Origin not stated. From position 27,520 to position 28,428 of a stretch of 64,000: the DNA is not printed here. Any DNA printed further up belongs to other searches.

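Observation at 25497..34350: YbtA/YbtPQX-like gene order fused to an MptD-type ECF importer in one tightly coupled operon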

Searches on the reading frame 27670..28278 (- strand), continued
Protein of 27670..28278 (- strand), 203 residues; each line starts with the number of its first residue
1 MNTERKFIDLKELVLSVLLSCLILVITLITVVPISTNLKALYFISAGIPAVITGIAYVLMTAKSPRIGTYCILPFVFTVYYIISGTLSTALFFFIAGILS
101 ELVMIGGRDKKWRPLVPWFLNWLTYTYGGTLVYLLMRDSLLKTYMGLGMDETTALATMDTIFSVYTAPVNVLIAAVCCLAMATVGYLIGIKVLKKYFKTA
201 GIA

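Call 47: search_protein_families(library=pfam, proteins=[L019:5232-6203:-, L019:12801-14024:+, L019:2716-3774:-, L019:716-2149:-, L003:13039-14385:+, L010:12840-13250:+, L006:7720-8187:+], max_evalue=0.001)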
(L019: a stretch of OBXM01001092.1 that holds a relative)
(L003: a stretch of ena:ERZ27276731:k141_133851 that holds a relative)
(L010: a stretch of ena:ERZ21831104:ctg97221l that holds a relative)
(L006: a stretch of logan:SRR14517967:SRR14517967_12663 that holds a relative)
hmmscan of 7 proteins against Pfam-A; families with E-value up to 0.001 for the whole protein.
L019:5232-6203:- (324 aa): 2 families
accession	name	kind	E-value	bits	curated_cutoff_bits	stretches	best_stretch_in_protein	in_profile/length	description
PF12833.13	HTH_18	-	4.5e-20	72.2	33.6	1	241-320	1-80/80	Helix-turn-helix domain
PF00165.29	HTH_AraC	-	1.8e-13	50.7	26.6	1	283-319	7-42/42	Bacterial regulatory helix-turn-helix proteins, AraC family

L019:12801-14024:+ (408 aa): 2 families
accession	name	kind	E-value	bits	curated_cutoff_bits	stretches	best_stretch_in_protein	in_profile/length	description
PF07690.21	MFS_1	-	3.8e-35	121.9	33.4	1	12-361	2-346/347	Major Facilitator Superfamily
PF05977.19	MFS_3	-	7.1e-18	64.8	27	1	6-402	10-401/524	Transmembrane secretion effector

L019:2716-3774:- (353 aa): 4 families
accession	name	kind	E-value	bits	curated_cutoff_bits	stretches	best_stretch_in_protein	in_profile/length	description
PF00107.32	ADH_zinc_N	-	1.7e-21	77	31.8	1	177-309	1-127/129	Zinc-binding dehydrogenase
PF08240.17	ADH_N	-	1.9e-12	47.7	23.5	1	34-129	12-97/104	Alcohol dehydrogenase GroES-like domain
PF13602.12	ADH_zinc_N_2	-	3.5e-07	31.7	27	1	211-338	2-124/134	Zinc-binding dehydrogenase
PF16912.11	Glu_dehyd_C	-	6.4e-05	23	34.9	1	168-260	32-124/211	Glucose dehydrogenase C-terminus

L019:716-2149:- (478 aa): 18 families
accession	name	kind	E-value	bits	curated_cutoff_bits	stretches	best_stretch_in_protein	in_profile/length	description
PF13489.12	Methyltransf_23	-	7.7e-12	45.7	27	1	146-307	8-160/164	Methyltransferase domain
PF00891.24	Methyltransf_2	-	3.6e-11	43.2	22.3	1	159-265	62-167/210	O-methyltransferase domain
PF12802.13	MarR_2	-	2.3e-10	40.9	27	1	369-420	8-60/61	MarR family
PF08242.18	Methyltransf_12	-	1.1e-08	36.2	30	1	164-260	1-98/98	Methyltransferase domain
PF08100.18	Dimerisation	-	1.3e-08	35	25.6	1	7-86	4-90/93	O-methyltransferase dimerisation domain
PF01047.28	MarR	-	2.9e-08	33.9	24.6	1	366-420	3-57/59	MarR family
PF01978.25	TrmB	-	9.8e-08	32.2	25.6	0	384-416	26-58/68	Sugar-specific transcriptional regulator TrmB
PF09339.16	HTH_IclR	-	5.5e-07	29.7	22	1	372-410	9-48/52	IclR helix-turn-helix domain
PF12840.13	HTH_20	-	1.3e-06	28.7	27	0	383-410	21-48/51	Helix-turn-helix domain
PF13412.12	HTH_24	-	3.3e-06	27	21.9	1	371-410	8-47/48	Winged helix-turn-helix DNA-binding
PF25213.1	HVO_A0261_N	-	4e-06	27.1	35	0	383-446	27-83/86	HVO_A0261 N-terminal domain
PF13463.12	HTH_27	-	4.5e-06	27.3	22.2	0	384-430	22-68/68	Winged helix DNA-binding domain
PF13649.12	Methyltransf_25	-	1.2e-05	26.3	27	1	164-258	2-97/97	Methyltransferase domain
PF13847.12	Methyltransf_31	-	8.3e-05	22.7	27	0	161-274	5-119/145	Methyltransferase domain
PF05175.20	MTS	-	0.00014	22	23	1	162-265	34-141/170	Methyltransferase small domain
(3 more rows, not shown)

L003:13039-14385:+ (449 aa): 3 families
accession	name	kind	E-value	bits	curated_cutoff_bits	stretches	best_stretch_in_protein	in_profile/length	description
PF07690.21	MFS_1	-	3.2e-44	151.7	33.4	2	18-282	3-235/347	Major Facilitator Superfamily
PF13347.12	MFS_2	-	2.1e-19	69.8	27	1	21-409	7-388/427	MFS/sugar transport protein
PF03209.21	PUCC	-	2.6e-11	43.6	21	1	50-406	18-364/401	PUCC protein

L010:12840-13250:+ (137 aa): 5 families
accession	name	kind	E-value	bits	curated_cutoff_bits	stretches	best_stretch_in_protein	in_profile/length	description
PF02742.21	Fe_dep_repr_C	-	5.4e-13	49.2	27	1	65-122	1-58/70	Iron dependent repressor, metal binding and dimerisation domain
PF01325.25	Fe_dep_repress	-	6.9e-10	39.4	26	1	2-62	1-60/60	Iron dependent repressor, N-terminal DNA binding domain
PF01047.28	MarR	-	0.00018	21.8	24.6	1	25-56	18-49/59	MarR family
PF12802.13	MarR_2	-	0.0003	21.3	27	1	26-59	22-56/61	MarR family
PF09339.16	HTH_IclR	-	0.00041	20.5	22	0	24-57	18-51/52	IclR helix-turn-helix domain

L006:7720-8187:+ (156 aa): 4 families
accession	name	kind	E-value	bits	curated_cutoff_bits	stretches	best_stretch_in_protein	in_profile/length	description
PF02742.21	Fe_dep_repr_C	-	4e-14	52.8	27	1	64-119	1-56/70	Iron dependent repressor, metal binding and dimerisation domain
PF01325.25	Fe_dep_repress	-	5.5e-10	39.7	26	1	2-53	1-52/60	Iron dependent repressor, N-terminal DNA binding domain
PF01047.28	MarR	-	9.1e-06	25.9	24.6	1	5-56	3-50/59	MarR family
PF12802.13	MarR_2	-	2.6e-05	24.7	27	1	24-55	21-52/61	MarR family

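Call 61: search_protein_representatives(alignment_id=A2)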
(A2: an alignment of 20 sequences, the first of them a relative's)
Query: 20 sequences, 205 profile positions. Proteins with E-value up to 0.001 (for the whole library): 397; up to 1e-10: 100; up to 1e-30: 10. The best 150 are listed.
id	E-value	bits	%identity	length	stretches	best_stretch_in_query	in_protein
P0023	2.4e-85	301.6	-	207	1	2-205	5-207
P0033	7.8e-71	254.2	-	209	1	4-205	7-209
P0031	4.3e-56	206.0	-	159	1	2-161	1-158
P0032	5.0e-51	189.5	-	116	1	90-205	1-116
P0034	5.0e-43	163.4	-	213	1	4-204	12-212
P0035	3.2e-41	157.5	-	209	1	4-205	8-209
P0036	1.3e-37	145.7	-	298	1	5-180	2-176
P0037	2.2e-37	144.9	-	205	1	7-205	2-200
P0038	1.4e-35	139.1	-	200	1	2-205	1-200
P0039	1.6e-34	135.6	-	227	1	5-176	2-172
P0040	1.5e-30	122.6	-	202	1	2-205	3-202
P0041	2.7e-30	121.8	-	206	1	2-205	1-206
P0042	9.7e-30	120.0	-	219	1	38-172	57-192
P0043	8.9e-28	113.6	-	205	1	2-204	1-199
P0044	7.1e-27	110.6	-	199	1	5-144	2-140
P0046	8.5e-26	107.1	-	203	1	2-205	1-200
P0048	2.8e-25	105.4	-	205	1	2-205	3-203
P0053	7.6e-22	94.2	-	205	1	3-205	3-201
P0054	3.2e-21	92.2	-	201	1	3-205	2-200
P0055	1.1e-20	90.3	-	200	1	9-205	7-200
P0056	4.5e-20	88.4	-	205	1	8-203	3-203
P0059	1.5e-18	83.4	-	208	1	11-202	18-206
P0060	3.2e-18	82.3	-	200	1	10-204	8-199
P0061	8.3e-18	81.0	-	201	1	2-200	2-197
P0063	1.8e-17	79.9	-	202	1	5-205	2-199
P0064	5.3e-17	78.4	-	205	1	9-204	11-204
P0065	1.2e-16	77.2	-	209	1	10-203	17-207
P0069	3.2e-16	75.8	-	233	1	11-204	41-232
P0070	4.6e-16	75.3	-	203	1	6-205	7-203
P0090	3.4e-13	65.9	-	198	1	3-204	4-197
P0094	6.7e-13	65.0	-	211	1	15-203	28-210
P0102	2.3e-12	63.2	-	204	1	11-202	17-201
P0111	8.3e-12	61.4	-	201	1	13-204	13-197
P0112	8.5e-12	61.4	-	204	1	8-204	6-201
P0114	1.2e-11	60.8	-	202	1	10-204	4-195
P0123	5.1e-11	58.8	-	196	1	10-204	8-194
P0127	7.0e-11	58.4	-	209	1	18-202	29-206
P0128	1.0e-10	57.9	-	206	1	5-204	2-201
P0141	4.1e-10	55.9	-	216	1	18-204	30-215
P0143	4.9e-10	55.6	-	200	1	9-204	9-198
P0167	5.6e-09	52.2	-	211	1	8-204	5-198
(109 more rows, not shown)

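Call 64: list_cluster_members(proteins=[P0034, P0038, P0041, P0046, P0054, P0061, P0070, P0090, P0112, P0143])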
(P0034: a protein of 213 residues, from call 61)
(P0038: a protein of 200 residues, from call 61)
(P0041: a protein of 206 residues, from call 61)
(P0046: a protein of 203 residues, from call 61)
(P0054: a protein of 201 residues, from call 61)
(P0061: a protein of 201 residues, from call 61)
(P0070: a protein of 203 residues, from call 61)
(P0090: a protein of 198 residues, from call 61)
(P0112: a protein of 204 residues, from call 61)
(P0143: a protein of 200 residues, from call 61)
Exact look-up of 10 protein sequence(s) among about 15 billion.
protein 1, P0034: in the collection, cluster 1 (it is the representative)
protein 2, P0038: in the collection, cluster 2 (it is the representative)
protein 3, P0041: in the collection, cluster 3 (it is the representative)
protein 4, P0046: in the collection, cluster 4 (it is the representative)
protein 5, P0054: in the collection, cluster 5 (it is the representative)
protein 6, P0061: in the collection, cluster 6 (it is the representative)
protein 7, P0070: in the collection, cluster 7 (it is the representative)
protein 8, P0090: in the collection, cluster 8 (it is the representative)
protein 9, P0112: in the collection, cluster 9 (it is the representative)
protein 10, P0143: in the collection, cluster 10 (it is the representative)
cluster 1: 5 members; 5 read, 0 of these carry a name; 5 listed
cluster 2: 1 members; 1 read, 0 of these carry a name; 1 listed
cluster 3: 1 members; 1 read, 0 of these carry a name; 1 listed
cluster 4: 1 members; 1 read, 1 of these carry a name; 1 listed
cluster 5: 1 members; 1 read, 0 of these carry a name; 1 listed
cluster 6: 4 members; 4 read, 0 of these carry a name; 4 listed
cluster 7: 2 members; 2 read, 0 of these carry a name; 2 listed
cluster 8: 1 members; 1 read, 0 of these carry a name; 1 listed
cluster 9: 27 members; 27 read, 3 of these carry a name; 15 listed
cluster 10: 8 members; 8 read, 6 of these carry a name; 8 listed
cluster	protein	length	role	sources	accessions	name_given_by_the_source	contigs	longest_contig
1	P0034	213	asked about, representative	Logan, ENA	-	-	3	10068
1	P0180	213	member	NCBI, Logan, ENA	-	-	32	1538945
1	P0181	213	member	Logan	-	-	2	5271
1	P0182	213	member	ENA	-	-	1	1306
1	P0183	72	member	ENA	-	-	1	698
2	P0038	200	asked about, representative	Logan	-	-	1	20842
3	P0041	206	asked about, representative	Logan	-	-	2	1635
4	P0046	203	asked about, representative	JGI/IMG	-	energy-coupling factor transport system substrate-specific component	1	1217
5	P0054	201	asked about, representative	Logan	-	-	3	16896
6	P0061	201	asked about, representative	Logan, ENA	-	-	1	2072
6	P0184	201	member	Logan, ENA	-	-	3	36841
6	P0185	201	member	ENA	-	-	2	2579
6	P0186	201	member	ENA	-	-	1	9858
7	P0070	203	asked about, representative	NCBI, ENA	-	-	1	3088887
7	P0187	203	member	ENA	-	-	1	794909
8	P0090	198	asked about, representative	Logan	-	-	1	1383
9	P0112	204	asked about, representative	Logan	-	-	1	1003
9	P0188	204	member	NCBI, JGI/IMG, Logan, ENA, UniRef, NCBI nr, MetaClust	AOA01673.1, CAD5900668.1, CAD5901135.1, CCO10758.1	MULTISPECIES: MptD family putative ECF transporter S component [Carnobacterium] | putative ECF transporter S component (TIGR02185 family) | TIGR02185 family protein n=2 Tax=Carnobacterium maltaromaticum TaxID=2751 ...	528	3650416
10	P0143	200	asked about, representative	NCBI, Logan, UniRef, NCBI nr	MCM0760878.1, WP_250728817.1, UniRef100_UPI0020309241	MptD family putative ECF transporter S component [Sporomusa sphaeroides DSM 2875] | MptD family putative ECF transporter S component n=1 Tax=Sporomusa sphaeroides ... | MptD family putative ECF transporter S component [Sporomusa sphaeroides]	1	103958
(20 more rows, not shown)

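Call 65: find_encoding_contigs(protein=P0188, flank=10000, max_places=1)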
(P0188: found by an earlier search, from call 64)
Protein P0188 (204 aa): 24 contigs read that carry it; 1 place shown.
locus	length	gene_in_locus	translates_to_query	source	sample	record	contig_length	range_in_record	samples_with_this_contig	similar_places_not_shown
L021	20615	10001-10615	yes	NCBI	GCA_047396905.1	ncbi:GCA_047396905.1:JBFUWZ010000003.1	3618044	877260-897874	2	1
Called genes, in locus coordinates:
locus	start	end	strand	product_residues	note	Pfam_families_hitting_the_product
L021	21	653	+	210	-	-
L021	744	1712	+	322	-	PF07901:DUF1672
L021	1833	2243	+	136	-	-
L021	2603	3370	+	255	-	-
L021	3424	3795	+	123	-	-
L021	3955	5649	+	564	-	PF00012:HSP70, PF06723:MreB_Mbl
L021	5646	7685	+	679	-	PF27158:DjlB_C_2nd (weak)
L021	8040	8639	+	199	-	PF27546:MICAH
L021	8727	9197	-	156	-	PF00583:Acetyltransf_1, PF13673:Acetyltransf_10, PF13508:Acetyltransf_7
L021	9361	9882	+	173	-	PF13302:Acetyltransf_3, PF00583:Acetyltransf_1 (weak)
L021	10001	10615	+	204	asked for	PF09605:Trep_Strep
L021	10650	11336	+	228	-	PF02361:CbiQ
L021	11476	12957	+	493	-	PF00931:NB-ARC (faint), PF01078:Mg_chelatase (faint), PF02367:TsaE (faint), PF03193:RsgA_GTPase (faint), PF00005:ABC_tran, PF00005:ABC_tran, PF02463:SMC_N, PF13304:AAA_21 (weak), +7 more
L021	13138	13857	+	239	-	PF07722:Peptidase_C26, PF00117:GATase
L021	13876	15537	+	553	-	PF00496:SBP_bac_5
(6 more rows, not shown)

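Call 66: find_encoding_contigs(protein=P0180, flank=10000, max_places=1)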
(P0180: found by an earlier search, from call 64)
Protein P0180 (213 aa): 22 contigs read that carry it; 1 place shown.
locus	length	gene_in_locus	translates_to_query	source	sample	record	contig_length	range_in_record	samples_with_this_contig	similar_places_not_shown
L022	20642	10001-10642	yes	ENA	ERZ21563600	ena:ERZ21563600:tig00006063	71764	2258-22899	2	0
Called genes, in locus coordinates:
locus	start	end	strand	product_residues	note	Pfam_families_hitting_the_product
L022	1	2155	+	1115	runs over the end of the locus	PF18852:LPD34, PF07275:ArdA, PF08401:ArdcN, PF14191:YodL, PF18842:LPD26, PF14195:DUF4316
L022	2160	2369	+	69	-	PF14203:TTRAP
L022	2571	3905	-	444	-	PF03432:Relaxase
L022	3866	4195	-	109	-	PF21983:NikA-like, PF05713:MobC (weak)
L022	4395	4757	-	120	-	PF12844:HTH_19 (weak), PF01381:HTH_3, PF18430:DBD_HTH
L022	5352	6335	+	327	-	PF04055:Radical_SAM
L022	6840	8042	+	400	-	PF00005:ABC_tran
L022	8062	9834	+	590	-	PF00664:ABC_membrane, PF00005:ABC_tran, PF02463:SMC_N (faint), PF13304:AAA_21 (faint)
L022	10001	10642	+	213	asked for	PF09605:Trep_Strep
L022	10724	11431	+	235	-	PF02361:CbiQ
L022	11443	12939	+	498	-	PF01078:Mg_chelatase (faint), PF02367:TsaE (faint), PF03193:RsgA_GTPase (faint), PF13191:AAA_16 (faint), PF20703:nSTAND1 (faint), PF00005:ABC_tran, PF00005:ABC_tran, PF13304:AAA_21 (weak), +6 more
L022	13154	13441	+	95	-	PF13453:Zn_ribbon_TFIIB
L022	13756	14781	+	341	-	PF00497:SBP_bac_3, PF10613:Lig_chan-Glu_bd (faint)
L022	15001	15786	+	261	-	-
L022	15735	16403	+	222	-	PF00528:BPD_transp_1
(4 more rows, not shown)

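Call 67: find_encoding_contigs(protein=P0070, flank=10000, max_places=1)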
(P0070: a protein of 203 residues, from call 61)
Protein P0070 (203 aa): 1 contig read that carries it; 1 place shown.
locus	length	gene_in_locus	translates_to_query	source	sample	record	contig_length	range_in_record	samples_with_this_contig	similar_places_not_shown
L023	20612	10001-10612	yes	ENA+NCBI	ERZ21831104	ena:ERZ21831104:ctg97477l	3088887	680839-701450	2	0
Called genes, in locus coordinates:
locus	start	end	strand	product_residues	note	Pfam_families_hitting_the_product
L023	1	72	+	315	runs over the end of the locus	PF02534:T4SS-DNA_transf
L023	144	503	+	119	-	-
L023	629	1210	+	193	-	PF02525:Flavodoxin_2, PF03358:FMN_red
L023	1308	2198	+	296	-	PF04542:Sigma70_r2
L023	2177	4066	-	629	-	PF00122:E1-E2_ATPase, PF00702:Hydrolase, PF08282:Hydrolase_3 (weak)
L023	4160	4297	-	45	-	PF00403:HMA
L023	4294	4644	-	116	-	PF01022:HTH_5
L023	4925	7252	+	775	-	PF03477:ATP-cone, PF13597:NRDD, PF00462:Glutaredoxin (weak)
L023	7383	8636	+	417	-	PF00079:Serpin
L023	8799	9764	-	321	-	PF12833:HTH_18, PF00165:HTH_AraC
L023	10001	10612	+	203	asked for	PF09605:Trep_Strep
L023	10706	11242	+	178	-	PF09605:Trep_Strep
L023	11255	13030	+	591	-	PF00664:ABC_membrane, PF00005:ABC_tran, PF02463:SMC_N (faint)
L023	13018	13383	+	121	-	-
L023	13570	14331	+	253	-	PF02463:SMC_N, PF00005:ABC_tran, PF13401:AAA_22 (weak), PF13304:AAA_21 (weak)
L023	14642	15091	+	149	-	PF01475:FUR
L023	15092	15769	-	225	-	PF00027:cNMP_binding, PF13545:HTH_Crp_2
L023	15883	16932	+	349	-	PF12974:Phosphonate-bd (weak), PF09084:NMT1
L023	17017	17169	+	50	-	-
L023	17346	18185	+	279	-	PF00528:BPD_transp_1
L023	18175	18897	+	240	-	PF03215:Rad17 (weak), PF13476:AAA_23 (weak), PF00005:ABC_tran, PF13304:AAA_21 (faint)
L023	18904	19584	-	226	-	PF00027:cNMP_binding, PF13545:HTH_Crp_2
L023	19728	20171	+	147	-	PF01475:FUR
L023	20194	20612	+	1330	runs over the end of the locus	PF01869:BcrAD_BadFG, PF05378:Hydant_A_N (weak), PF06050:HGD-D (faint), PF09989:DUF2229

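Call 68: find_encoding_contigs(protein=P0038, flank=10000, max_places=1)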
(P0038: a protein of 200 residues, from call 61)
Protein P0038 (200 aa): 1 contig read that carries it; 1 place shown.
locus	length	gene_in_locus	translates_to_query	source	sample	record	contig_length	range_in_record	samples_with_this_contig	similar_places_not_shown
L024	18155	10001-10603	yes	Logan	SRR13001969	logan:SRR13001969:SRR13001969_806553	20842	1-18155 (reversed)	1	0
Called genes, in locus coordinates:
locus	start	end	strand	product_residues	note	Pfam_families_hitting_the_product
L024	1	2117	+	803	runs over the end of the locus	PF03065:Glyco_hydro_57 (faint), PF01074:Glyco_hydro_38N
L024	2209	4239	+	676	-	PF02901:PFL-like, PF01228:Gly_radical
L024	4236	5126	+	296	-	PF13353:Fer4_12, PF13237:Fer4_10 (faint), PF14697:Fer4_21 (faint), PF13484:Fer4_16 (faint), PF00037:Fer4, PF04055:Radical_SAM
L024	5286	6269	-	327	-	PF00165:HTH_AraC (faint), PF12833:HTH_18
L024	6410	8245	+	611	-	PF00664:ABC_membrane, PF02463:SMC_N (weak), PF00005:ABC_tran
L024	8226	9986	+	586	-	PF00664:ABC_membrane, PF02463:SMC_N (faint), PF13604:AAA_30 (faint), PF00005:ABC_tran, PF13304:AAA_21 (faint)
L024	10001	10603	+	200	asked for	PF09605:Trep_Strep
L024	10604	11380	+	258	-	PF02361:CbiQ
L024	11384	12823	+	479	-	PF02367:TsaE (faint), PF03193:RsgA_GTPase (faint), PF13481:AAA_25 (faint), PF00005:ABC_tran, PF01078:Mg_chelatase (faint), PF13304:AAA_21 (weak), PF02463:SMC_N, PF00005:ABC_tran, +9 more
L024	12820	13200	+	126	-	PF01325:Fe_dep_repress (weak), PF02742:Fe_dep_repr_C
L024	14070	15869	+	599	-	PF00005:ABC_tran, PF13304:AAA_21 (faint)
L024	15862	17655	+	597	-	PF00005:ABC_tran, PF02463:SMC_N (faint), PF13304:AAA_21 (faint)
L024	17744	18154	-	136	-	?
